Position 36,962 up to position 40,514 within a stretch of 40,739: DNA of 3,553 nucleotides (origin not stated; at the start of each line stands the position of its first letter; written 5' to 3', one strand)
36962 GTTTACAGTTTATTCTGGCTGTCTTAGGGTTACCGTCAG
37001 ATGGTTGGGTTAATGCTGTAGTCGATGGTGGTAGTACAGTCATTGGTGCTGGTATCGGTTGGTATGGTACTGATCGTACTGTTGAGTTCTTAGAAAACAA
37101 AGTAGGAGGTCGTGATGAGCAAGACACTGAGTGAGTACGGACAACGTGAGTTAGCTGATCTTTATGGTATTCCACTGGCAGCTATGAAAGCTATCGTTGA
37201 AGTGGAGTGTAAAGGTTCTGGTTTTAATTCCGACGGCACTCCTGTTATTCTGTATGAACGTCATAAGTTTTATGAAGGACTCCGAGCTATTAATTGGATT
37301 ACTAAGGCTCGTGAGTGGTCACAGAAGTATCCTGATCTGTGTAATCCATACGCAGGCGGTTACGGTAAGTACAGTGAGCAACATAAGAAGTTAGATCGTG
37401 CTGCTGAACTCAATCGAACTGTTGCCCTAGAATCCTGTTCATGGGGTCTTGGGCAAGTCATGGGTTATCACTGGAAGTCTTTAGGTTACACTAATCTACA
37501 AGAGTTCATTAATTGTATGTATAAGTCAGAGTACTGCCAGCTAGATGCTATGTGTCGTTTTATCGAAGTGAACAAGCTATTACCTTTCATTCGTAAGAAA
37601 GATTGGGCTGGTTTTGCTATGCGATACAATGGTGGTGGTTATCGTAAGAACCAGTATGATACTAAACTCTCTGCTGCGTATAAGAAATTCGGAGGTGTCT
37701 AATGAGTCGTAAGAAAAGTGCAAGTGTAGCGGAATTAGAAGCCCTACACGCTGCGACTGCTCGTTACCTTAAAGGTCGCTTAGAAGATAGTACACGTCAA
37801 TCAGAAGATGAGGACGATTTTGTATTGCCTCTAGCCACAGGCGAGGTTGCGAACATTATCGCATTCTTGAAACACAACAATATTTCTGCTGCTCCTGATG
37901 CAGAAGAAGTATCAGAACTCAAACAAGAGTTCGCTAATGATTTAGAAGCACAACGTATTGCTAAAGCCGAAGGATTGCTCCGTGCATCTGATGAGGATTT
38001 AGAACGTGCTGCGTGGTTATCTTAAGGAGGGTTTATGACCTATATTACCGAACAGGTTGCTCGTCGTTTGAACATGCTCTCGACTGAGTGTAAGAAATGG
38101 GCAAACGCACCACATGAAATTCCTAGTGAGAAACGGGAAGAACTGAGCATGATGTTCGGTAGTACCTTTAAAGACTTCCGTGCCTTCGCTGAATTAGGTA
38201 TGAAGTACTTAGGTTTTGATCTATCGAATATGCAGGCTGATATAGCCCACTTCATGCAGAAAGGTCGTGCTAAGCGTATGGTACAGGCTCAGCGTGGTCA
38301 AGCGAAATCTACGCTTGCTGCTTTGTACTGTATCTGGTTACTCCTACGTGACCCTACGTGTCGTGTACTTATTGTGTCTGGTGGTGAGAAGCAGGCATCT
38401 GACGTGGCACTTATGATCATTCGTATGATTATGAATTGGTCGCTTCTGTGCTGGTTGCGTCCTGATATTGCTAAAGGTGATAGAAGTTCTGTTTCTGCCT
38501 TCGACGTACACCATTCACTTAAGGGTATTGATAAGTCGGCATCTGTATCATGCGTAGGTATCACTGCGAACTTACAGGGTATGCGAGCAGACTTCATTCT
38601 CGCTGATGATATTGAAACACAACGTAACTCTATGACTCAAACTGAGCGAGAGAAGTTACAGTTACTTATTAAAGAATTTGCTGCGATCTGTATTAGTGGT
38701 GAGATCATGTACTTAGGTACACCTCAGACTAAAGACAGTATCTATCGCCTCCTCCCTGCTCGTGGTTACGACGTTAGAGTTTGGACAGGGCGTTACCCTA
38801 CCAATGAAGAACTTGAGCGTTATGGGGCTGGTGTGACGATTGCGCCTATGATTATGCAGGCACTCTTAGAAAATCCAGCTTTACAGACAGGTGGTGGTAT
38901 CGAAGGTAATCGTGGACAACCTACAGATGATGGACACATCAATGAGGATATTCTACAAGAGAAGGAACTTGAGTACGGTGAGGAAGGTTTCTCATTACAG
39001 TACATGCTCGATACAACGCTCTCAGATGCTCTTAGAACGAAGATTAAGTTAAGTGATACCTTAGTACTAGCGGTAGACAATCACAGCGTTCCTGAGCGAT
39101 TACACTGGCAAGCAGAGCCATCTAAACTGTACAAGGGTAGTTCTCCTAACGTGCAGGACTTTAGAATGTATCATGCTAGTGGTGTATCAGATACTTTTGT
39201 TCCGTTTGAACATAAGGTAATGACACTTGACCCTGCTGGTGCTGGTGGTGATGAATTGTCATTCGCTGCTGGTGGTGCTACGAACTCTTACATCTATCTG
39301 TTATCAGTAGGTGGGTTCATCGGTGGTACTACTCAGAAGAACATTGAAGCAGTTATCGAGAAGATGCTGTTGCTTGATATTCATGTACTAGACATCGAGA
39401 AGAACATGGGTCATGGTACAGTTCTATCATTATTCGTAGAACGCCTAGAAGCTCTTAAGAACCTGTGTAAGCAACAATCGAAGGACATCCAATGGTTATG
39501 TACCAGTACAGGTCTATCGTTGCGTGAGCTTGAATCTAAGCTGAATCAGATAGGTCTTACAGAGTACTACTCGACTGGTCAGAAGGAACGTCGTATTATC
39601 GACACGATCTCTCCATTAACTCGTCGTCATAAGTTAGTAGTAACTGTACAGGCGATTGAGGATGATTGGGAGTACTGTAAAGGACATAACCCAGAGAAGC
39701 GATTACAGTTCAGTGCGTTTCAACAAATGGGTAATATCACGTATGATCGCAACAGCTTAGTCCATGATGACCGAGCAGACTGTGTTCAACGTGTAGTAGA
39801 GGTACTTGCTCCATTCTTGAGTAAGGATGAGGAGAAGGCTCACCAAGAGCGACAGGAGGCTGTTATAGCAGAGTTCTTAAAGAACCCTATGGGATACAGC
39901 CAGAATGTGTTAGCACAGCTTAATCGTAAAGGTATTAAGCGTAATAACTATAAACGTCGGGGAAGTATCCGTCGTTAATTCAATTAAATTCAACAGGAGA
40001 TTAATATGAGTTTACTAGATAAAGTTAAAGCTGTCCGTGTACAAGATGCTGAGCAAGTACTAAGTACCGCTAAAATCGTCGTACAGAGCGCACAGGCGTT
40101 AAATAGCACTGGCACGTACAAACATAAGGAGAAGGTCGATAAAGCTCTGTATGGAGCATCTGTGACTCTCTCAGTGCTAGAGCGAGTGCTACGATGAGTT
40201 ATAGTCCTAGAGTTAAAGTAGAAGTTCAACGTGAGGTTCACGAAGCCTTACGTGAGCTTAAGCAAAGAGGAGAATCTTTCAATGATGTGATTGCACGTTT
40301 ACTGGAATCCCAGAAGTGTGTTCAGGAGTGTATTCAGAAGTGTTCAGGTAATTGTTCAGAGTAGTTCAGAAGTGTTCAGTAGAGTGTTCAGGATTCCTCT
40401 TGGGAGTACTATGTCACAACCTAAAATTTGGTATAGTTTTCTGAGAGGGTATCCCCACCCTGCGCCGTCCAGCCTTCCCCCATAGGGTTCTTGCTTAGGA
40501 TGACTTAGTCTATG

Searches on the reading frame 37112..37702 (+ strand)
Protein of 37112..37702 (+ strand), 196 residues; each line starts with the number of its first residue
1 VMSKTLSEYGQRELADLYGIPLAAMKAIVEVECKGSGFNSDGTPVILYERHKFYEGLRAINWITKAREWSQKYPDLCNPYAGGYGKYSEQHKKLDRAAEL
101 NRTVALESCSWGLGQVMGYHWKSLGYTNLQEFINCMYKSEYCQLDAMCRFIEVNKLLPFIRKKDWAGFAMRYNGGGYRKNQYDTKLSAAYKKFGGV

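Call 91: search_protein_families(library=phrogs, proteins=[window:37112-37702:+], max_evalue=0.01)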
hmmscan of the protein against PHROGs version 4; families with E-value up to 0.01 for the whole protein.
window:37112-37702:+ (196 aa): 2 families
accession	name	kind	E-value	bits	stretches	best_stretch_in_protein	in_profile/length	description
phrog_1224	-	head and packaging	1.1e-79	269.8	1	5-194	73-261/438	endolysin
phrog_2860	-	head and packaging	3.7e-77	259.5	1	5-195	2-188/189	endolysin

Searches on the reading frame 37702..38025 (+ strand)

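Call 91: search_protein_families(library=phrogs, proteins=[window:37702-38025:+], max_evalue=0.01)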
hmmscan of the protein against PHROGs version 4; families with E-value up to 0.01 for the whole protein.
window:37702-38025:+ (107 aa): 1 family
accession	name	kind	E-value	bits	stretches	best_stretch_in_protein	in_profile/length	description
phrog_891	-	head and packaging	3.3e-20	73.4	1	1-97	3-94/106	terminase small subunit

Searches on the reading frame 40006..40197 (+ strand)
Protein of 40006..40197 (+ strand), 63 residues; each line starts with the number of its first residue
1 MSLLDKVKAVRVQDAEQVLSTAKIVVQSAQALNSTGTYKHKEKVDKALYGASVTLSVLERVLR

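Call 91: search_protein_families(library=phrogs, proteins=[window:40006-40197:+], max_evalue=0.01)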
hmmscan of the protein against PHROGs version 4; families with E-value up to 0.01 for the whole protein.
window:40006-40197:+ (63 aa): 1 family
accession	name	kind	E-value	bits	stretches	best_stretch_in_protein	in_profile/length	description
phrog_6687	-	unknown function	1.2e-28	99.9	1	1-63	2-64/67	-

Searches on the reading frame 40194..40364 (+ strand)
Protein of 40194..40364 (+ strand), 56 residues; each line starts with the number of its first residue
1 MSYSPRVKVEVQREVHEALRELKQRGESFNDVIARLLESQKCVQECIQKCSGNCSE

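Call 91: search_protein_families(library=phrogs, proteins=[window:40194-40364:+], max_evalue=0.01)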
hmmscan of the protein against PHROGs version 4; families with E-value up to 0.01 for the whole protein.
window:40194-40364:+ (56 aa): 1 family
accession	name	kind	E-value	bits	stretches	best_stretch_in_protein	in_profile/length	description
phrog_18289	-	unknown function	0.0069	17.8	1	6-41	3-38/90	-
